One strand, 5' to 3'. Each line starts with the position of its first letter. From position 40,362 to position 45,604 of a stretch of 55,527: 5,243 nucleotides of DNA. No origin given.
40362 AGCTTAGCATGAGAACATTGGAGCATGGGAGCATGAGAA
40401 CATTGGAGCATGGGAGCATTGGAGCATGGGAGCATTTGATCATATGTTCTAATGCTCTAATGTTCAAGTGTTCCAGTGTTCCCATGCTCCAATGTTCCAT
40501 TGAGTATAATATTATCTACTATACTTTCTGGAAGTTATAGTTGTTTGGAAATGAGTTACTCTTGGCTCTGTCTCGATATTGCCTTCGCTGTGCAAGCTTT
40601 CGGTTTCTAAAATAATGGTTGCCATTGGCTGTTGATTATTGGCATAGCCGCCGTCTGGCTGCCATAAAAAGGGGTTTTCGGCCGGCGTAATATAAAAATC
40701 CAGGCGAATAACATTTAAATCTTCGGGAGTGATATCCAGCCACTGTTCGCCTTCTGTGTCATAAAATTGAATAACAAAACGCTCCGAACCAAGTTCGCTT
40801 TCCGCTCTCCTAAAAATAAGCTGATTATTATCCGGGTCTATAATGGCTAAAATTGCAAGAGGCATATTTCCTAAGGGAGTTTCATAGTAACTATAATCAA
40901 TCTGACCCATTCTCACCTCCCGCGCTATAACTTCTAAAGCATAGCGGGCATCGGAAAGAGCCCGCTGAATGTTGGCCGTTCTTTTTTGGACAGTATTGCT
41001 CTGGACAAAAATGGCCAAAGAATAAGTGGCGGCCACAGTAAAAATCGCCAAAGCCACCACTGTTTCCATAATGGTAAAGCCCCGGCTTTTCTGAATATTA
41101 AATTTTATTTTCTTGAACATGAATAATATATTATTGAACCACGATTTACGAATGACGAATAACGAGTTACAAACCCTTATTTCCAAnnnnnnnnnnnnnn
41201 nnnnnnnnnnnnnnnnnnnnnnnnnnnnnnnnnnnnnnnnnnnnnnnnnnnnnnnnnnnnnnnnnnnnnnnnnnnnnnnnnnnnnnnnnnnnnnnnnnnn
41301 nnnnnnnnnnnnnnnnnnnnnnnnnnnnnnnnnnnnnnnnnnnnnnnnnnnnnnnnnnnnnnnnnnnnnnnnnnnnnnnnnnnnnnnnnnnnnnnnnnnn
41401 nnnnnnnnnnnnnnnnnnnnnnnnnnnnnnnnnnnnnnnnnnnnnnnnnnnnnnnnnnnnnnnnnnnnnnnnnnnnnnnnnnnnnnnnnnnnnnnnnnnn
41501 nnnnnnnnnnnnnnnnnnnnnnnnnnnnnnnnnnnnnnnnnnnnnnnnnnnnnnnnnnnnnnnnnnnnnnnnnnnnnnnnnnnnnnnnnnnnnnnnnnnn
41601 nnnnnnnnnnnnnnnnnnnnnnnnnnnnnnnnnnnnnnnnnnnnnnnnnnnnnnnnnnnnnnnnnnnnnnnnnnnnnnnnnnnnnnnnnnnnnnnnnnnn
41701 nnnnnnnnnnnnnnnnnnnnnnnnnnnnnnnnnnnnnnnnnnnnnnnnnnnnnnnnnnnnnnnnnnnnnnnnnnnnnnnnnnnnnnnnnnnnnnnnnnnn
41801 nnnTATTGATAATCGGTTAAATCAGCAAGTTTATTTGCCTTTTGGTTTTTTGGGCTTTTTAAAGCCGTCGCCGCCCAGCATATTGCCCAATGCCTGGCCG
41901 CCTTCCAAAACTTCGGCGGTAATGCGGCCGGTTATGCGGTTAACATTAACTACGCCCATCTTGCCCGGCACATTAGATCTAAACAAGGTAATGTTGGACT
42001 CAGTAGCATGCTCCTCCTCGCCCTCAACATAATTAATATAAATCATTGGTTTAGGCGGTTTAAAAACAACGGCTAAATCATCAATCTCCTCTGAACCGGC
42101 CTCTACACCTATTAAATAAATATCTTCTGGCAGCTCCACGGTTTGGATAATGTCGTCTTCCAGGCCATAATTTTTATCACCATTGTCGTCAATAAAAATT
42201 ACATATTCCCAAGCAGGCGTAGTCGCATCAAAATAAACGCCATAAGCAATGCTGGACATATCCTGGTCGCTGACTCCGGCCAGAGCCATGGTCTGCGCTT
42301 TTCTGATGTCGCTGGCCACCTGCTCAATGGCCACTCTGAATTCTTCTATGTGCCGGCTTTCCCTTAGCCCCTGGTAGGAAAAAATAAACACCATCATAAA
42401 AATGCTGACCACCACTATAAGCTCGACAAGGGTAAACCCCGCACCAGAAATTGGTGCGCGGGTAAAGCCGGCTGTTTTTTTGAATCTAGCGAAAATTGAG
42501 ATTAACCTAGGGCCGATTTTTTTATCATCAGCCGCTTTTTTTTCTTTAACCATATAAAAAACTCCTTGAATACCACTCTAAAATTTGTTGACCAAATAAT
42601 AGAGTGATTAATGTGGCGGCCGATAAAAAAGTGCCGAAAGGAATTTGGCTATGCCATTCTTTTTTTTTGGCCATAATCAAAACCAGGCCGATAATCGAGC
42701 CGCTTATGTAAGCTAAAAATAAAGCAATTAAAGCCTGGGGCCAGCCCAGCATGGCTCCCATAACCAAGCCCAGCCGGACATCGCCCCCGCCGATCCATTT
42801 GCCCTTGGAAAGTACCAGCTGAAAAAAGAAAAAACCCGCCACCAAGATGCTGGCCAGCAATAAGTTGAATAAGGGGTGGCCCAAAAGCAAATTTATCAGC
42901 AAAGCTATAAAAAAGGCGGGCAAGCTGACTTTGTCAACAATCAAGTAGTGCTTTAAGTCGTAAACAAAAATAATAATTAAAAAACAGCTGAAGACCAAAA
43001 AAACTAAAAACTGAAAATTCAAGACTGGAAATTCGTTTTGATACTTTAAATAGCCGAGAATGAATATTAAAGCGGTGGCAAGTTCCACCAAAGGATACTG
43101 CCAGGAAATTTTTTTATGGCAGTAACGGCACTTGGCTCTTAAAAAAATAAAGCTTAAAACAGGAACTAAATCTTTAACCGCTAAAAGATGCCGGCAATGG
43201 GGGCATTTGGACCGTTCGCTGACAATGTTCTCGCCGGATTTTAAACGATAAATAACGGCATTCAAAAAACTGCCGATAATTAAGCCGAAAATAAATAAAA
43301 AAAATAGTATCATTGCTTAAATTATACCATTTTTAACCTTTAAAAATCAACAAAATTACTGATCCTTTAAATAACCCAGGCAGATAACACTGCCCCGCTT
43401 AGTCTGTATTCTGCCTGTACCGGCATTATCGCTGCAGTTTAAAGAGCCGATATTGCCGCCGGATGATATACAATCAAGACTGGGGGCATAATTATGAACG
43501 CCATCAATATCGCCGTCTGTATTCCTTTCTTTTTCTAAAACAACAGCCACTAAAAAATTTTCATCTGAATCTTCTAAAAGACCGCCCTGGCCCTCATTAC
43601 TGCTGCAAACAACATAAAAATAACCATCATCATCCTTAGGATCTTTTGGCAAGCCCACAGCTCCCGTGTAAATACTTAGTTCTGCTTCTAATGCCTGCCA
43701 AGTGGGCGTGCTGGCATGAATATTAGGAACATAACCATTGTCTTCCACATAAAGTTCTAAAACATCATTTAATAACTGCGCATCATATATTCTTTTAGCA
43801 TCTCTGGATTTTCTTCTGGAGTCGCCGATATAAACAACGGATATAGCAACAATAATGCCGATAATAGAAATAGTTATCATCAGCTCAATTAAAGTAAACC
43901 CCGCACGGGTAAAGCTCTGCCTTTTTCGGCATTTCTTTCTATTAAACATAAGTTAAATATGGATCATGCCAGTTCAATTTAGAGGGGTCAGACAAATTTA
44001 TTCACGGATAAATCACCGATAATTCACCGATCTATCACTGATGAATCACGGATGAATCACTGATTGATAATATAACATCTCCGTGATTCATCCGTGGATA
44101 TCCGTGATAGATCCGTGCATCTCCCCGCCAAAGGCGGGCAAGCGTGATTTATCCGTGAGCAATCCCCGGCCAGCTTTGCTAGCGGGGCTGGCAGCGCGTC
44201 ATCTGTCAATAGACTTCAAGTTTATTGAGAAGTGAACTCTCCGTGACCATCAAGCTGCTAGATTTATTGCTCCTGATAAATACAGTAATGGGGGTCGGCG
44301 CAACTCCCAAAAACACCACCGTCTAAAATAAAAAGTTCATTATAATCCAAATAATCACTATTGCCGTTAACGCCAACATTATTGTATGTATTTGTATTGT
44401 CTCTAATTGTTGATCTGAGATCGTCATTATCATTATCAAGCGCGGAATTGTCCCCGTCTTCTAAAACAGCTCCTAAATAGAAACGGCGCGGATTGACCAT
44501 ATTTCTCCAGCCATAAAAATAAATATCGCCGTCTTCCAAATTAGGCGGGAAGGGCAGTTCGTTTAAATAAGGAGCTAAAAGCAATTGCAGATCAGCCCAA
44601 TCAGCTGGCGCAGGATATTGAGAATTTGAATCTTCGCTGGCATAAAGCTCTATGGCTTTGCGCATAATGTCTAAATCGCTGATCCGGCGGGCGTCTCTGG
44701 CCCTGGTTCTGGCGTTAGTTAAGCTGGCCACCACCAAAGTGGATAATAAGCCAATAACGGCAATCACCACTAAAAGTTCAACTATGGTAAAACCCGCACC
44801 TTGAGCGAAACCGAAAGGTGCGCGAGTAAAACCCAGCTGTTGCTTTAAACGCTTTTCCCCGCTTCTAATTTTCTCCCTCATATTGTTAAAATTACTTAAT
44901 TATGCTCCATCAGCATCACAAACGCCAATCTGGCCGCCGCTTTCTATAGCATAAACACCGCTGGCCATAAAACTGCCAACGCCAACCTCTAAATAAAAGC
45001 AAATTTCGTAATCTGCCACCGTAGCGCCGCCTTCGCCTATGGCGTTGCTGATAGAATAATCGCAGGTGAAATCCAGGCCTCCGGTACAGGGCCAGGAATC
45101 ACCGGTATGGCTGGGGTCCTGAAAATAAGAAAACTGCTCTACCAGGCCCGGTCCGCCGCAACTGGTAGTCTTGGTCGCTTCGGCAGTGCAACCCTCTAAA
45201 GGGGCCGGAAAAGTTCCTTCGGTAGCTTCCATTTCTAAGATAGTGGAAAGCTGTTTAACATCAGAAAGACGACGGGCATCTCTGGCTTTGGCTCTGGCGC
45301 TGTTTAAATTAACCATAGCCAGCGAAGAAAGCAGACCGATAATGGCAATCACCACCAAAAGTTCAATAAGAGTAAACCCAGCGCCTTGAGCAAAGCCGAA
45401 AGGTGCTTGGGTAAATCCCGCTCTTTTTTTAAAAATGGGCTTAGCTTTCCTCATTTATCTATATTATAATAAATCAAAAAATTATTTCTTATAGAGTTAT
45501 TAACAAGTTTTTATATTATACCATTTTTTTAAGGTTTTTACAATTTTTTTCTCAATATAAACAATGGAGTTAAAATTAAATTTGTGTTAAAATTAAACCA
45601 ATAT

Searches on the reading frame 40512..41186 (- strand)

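Call 65: search_protein_families(library=pfam, proteins=[window:40512-41186:-], max_evalue=0.001)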
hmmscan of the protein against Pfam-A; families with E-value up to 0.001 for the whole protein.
window:40512-41186:- (224 aa): 1 family
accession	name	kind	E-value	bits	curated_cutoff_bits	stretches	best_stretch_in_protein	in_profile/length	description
PF07963.17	N_methyl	-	7.7e-05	22.5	21.2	1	33-54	3-24/27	Prokaryotic N-terminal methylation motif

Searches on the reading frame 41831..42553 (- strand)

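Call 65: search_protein_families(library=pfam, proteins=[window:41831-42553:-], max_evalue=0.001)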
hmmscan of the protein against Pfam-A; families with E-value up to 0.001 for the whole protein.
window:41831-42553:- (240 aa): 1 family
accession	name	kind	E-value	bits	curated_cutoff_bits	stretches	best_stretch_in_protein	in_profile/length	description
PF07963.17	N_methyl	-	0.00036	20.4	21.2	1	38-58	5-25/27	Prokaryotic N-terminal methylation motif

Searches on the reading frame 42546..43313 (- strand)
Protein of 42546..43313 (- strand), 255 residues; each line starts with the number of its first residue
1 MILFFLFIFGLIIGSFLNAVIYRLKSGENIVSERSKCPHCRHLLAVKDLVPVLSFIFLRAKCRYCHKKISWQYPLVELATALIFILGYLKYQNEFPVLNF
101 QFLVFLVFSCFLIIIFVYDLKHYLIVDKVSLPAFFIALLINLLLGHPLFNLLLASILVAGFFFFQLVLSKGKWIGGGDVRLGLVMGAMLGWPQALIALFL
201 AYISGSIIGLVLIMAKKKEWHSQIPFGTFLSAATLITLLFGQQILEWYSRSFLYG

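Call 65: search_protein_families(library=pfam, proteins=[window:42546-43313:-], max_evalue=0.001)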
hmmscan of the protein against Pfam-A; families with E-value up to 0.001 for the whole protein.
window:42546-43313:- (255 aa): 2 families
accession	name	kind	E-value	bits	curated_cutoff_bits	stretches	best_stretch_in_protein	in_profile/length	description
PF06750.18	A24_N_bact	-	1.2e-33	115.5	23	1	8-90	1-83/84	Bacterial Peptidase A24 N-terminal domain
PF01478.23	Peptidase_A24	-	4.7e-15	56.3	26.5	1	106-210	1-104/104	Type IV leader peptidase family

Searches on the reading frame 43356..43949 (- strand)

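Call 3: search_protein_families(library=pfam, proteins=[window:43356-43949:-], max_evalue=0.01)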
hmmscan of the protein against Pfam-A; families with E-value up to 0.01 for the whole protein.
window:43356-43949:- (197 aa): 1 family
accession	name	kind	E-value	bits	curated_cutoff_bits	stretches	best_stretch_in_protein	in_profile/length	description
PF07963.17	N_methyl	-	2e-08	33.9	21.2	1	15-37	4-26/27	Prokaryotic N-terminal methylation motif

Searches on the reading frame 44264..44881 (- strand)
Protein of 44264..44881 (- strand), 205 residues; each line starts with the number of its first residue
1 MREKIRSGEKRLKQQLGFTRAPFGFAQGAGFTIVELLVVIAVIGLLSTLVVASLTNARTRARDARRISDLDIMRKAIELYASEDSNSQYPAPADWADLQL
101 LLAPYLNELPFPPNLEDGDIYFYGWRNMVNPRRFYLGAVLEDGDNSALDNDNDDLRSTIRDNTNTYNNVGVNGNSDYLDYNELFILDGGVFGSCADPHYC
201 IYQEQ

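Call 3: search_protein_families(library=pfam, proteins=[window:44264-44881:-], max_evalue=0.01)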
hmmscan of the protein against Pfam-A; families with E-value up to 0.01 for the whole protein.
window:44264-44881:- (205 aa): 1 family
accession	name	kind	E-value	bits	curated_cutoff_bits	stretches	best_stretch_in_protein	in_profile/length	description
PF07963.17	N_methyl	-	0.0005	20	21.2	1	29-50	5-26/27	Prokaryotic N-terminal methylation motif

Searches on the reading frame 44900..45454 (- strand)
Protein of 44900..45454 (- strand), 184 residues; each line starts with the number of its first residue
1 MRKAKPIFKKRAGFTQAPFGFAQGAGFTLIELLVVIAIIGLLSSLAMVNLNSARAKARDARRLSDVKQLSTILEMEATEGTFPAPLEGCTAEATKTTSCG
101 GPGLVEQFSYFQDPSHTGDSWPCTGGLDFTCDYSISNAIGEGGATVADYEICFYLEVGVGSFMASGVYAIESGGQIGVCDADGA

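Call 3: search_protein_families(library=pfam, proteins=[window:44900-45454:-], max_evalue=0.01)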
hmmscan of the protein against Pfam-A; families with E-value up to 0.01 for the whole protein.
window:44900-45454:- (184 aa): 1 family
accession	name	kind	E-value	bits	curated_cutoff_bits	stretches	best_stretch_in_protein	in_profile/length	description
PF07963.17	N_methyl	-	1.9e-06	27.6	21.2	1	25-46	5-26/27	Prokaryotic N-terminal methylation motif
